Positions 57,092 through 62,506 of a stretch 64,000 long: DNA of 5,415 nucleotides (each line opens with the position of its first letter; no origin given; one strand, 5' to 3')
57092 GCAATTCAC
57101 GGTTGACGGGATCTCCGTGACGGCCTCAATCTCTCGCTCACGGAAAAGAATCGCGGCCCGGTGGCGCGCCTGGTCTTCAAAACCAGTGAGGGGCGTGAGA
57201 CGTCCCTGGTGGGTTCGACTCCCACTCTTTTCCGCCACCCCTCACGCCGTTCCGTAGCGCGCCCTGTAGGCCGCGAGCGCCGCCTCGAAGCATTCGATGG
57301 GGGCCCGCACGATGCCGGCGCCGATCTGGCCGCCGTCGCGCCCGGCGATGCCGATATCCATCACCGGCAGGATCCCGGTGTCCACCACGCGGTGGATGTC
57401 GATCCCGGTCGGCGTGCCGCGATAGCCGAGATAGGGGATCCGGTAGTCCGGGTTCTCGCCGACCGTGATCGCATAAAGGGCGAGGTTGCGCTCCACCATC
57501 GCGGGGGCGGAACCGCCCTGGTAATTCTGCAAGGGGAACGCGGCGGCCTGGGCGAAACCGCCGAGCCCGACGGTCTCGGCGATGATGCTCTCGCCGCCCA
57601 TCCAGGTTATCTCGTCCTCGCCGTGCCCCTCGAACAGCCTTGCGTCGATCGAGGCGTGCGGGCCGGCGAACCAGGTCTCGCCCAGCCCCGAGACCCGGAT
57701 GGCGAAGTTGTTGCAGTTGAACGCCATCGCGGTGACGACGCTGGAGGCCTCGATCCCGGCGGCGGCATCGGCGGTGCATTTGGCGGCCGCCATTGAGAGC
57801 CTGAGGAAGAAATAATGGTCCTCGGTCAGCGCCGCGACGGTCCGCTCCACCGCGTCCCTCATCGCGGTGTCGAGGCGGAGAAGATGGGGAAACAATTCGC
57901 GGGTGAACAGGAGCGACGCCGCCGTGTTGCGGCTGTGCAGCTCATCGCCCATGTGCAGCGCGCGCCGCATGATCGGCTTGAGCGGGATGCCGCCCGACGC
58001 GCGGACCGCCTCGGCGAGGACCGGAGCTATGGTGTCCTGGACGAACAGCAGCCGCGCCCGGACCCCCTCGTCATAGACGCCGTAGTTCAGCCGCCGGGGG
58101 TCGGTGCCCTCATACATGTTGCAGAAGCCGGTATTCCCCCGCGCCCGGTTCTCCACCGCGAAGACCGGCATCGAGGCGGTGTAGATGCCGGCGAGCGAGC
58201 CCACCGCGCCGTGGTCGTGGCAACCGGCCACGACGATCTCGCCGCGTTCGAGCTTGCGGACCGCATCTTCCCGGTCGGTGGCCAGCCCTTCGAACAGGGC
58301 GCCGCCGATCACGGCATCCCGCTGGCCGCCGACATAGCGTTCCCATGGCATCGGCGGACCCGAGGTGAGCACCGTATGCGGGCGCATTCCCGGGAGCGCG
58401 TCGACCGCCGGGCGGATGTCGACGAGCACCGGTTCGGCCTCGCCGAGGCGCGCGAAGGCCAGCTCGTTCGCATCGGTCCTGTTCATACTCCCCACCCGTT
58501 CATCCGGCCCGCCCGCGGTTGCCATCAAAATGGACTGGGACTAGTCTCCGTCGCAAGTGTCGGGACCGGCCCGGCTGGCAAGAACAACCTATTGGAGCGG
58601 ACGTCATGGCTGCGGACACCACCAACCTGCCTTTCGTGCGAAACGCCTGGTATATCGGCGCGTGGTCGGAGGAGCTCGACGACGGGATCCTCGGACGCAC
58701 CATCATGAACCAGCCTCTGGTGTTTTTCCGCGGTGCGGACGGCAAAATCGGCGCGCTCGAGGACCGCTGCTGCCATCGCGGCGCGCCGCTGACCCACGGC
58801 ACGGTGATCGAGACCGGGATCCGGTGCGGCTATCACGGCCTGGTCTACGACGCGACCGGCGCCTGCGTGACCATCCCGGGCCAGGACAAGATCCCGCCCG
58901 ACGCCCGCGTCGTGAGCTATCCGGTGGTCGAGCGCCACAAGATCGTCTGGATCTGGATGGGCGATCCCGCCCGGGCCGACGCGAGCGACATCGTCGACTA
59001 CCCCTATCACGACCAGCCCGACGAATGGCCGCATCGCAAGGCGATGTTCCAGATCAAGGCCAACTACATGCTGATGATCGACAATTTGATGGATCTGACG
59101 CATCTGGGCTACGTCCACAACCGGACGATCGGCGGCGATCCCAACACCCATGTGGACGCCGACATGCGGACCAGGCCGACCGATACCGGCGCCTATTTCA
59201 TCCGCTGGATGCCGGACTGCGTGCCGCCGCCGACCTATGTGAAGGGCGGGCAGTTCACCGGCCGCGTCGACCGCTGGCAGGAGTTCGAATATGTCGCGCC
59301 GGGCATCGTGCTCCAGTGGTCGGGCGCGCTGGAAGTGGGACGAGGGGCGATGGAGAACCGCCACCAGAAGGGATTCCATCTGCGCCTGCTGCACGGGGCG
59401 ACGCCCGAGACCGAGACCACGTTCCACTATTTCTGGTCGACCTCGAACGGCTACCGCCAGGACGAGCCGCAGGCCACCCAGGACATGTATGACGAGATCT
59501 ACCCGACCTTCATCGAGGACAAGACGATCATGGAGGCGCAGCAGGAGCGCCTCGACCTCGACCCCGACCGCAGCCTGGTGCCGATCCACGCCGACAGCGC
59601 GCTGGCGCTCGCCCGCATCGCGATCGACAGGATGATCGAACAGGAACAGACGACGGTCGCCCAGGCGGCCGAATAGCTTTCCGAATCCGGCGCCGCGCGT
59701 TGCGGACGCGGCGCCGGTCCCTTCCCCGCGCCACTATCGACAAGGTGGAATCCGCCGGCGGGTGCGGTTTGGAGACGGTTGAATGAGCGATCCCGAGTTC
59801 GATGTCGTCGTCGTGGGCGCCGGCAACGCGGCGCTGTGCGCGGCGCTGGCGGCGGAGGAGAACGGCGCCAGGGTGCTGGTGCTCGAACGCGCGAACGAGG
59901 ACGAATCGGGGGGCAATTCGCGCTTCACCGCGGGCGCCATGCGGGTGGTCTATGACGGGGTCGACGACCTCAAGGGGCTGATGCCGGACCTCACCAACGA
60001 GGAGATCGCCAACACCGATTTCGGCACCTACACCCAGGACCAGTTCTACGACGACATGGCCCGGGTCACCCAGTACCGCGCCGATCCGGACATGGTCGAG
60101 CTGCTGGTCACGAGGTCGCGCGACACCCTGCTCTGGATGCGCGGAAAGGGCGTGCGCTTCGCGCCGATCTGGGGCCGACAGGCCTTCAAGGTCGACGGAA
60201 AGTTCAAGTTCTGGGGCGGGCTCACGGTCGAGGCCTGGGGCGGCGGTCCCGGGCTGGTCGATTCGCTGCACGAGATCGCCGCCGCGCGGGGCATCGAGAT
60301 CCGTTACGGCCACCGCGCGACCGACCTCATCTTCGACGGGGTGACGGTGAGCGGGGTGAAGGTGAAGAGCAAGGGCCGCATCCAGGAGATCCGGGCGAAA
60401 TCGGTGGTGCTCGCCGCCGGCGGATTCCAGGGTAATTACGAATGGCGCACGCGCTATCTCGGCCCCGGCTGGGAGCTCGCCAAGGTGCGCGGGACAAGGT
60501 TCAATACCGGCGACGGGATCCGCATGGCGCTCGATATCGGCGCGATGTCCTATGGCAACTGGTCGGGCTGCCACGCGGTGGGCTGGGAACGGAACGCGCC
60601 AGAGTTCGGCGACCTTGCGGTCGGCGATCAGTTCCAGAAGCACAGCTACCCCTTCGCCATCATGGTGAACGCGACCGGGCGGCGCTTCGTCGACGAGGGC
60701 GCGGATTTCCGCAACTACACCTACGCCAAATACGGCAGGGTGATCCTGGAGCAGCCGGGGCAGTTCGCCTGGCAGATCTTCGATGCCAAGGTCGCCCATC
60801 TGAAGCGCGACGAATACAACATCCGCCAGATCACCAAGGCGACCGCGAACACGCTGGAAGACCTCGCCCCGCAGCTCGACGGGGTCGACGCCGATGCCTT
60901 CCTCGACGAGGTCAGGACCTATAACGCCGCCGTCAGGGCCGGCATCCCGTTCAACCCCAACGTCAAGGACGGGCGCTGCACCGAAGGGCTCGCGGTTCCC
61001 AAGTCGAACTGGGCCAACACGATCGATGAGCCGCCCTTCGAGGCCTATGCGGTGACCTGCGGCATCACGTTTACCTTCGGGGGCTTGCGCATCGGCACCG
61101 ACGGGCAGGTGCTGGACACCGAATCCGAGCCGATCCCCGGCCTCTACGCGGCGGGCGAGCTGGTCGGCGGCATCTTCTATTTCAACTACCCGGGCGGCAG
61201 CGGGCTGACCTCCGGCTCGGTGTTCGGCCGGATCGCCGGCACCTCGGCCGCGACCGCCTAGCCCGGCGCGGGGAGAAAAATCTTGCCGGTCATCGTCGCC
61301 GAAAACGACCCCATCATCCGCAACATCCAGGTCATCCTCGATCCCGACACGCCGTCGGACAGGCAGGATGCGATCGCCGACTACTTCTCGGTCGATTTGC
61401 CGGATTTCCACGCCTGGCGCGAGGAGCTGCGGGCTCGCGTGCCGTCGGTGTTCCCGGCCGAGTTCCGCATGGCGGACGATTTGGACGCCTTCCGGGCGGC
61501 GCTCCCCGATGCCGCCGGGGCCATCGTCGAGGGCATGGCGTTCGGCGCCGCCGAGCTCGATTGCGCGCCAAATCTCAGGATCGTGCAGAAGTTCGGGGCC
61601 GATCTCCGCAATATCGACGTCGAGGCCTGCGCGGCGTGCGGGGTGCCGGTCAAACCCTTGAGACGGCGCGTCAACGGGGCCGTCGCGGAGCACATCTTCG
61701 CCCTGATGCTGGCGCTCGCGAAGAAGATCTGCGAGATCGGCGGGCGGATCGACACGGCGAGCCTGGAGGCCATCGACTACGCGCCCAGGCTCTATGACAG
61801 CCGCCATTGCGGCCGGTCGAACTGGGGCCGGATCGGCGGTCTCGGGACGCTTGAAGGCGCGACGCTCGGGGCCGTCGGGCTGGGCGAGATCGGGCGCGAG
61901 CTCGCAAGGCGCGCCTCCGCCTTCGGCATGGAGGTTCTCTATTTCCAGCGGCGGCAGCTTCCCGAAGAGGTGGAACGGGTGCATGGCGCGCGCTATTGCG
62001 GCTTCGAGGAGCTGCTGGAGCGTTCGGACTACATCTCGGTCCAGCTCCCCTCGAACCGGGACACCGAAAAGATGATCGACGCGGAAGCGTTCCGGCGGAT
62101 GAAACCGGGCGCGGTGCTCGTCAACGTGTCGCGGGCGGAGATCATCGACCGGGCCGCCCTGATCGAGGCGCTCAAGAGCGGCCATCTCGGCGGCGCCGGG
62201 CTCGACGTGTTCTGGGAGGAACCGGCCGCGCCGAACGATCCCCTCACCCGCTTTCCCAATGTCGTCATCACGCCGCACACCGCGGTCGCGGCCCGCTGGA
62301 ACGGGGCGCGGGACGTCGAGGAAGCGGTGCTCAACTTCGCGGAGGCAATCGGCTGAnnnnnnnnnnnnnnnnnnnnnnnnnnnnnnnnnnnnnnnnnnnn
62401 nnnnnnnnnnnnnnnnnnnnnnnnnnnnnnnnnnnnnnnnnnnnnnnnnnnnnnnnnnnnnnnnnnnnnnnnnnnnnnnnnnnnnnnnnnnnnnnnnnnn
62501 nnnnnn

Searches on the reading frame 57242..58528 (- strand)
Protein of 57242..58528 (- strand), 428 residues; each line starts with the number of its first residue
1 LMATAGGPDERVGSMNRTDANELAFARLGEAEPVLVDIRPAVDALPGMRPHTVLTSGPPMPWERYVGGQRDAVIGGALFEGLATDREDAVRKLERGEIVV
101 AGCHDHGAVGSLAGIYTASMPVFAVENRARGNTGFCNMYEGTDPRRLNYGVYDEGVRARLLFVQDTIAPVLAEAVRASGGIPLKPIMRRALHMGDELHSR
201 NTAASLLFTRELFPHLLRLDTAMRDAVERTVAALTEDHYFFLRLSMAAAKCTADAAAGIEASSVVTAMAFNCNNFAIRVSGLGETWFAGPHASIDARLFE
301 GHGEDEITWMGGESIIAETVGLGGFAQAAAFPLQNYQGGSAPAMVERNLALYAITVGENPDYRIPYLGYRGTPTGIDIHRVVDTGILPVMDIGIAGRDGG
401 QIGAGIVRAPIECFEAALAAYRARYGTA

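Call 6: search_protein_families(library=pfam, proteins=[window:57242-58528:-])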
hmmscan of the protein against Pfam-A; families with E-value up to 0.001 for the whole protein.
window:57242-58528:- (428 aa): 1 family
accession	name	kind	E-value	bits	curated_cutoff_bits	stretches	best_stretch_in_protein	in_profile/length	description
PF06545.17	AllG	-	5.7e-74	248.7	27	1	98-314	1-215/215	Oxamate carbamoyltransferase subunit AllG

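Call 7: search_protein_families(library=ncbifam, proteins=[window:57242-58528:-])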
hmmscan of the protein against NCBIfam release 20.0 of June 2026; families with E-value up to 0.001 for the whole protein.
window:57242-58528:- (428 aa): 0 families

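Call 48: search_solved_structures(query=window:57242-58528:-, max_evalue=0.01)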
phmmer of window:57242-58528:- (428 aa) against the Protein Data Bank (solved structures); distinct sequences matched with E-value up to 0.01: 1.
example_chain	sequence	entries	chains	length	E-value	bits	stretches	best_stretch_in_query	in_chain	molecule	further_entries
3clq_A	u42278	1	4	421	2.3e-84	287.1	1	19-421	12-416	Uncharacterized protein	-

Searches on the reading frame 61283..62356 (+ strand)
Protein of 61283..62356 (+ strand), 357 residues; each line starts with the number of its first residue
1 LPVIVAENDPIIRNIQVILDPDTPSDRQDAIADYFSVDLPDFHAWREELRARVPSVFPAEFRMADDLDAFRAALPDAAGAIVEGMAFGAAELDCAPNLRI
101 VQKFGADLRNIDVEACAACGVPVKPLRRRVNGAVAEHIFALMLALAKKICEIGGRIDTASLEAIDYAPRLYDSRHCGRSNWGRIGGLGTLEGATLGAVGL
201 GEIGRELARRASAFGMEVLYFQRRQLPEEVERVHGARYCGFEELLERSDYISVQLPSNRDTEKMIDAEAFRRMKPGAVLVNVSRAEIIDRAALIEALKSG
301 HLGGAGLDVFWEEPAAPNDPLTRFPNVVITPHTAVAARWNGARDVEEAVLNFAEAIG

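Call 8: search_protein_families(library=pfam, proteins=[window:61283-62356:+])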
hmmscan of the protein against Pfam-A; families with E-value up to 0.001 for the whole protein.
window:61283-62356:+ (357 aa): 3 families
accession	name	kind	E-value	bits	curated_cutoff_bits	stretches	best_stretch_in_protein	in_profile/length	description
PF02826.25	2-Hacid_dh_C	-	8.3e-56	188.6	25.1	1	188-334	32-178/178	D-isomer specific 2-hydroxyacid dehydrogenase, NAD binding domain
PF03446.21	NAD_binding_2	-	1.2e-07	32.3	21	1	195-299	2-109/161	NAD binding domain of 6-phosphogluconate dehydrogenase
PF00389.36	2-Hacid_dh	-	7.8e-06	26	24.6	1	62-198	25-103/134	D-isomer specific 2-hydroxyacid dehydrogenase, catalytic domain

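Call 51: find_encoding_contigs(protein=window:61283-62356:+, flank=10000, max_places=1)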
Protein window:61283-62356:+ (357 aa): 8 contigs read that carry it; 1 place shown.
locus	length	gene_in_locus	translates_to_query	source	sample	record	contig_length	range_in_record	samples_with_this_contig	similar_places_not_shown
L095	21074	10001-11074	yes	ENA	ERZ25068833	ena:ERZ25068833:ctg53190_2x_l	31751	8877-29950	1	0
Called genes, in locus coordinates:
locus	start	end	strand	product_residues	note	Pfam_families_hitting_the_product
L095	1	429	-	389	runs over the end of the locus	PF04389:Peptidase_M28 (faint), PF01546:Peptidase_M20, PF07687:M20_dimer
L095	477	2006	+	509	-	PF01979:Amidohydro_1, PF07969:Amidohydro_3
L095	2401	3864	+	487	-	PF12390:Se-cys_synth_N, PF03841:SelA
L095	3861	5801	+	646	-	PF00009:GTP_EFTU, PF25461:Beta-barrel_SelB, PF09107:WHD_3rd_SelB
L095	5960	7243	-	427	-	PF06545:AllG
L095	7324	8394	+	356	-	PF00355:Rieske, PF19112:VanA_C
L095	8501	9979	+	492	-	PF00890:FAD_binding_2, PF01266:DAO, PF01494:FAD_binding_3 (faint), PF03486:HI0933_like (faint), PF07992:Pyr_redox_2 (faint), PF12831:FAD_oxidored (weak)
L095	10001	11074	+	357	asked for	PF00389:2-Hacid_dh (weak), PF02826:2-Hacid_dh_C, PF03446:NAD_binding_2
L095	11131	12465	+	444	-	PF03972:MmgE_PrpD_N, PF19305:MmgE_PrpD_C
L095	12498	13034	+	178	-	PF07883:Cupin_2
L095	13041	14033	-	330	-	PF08240:ADH_N, PF00107:ADH_zinc_N, PF13602:ADH_zinc_N_2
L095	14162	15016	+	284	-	PF00941:FAD_binding_5, PF03450:CO_deh_flav_C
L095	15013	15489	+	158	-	PF00111:Fer2 (weak), PF13085:Fer2_3 (weak), PF01799:Fer2_2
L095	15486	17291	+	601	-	PF01315:Ald_Xan_dh_C, PF02738:MoCoBD_1, PF20256:MoCoBD_2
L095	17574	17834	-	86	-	-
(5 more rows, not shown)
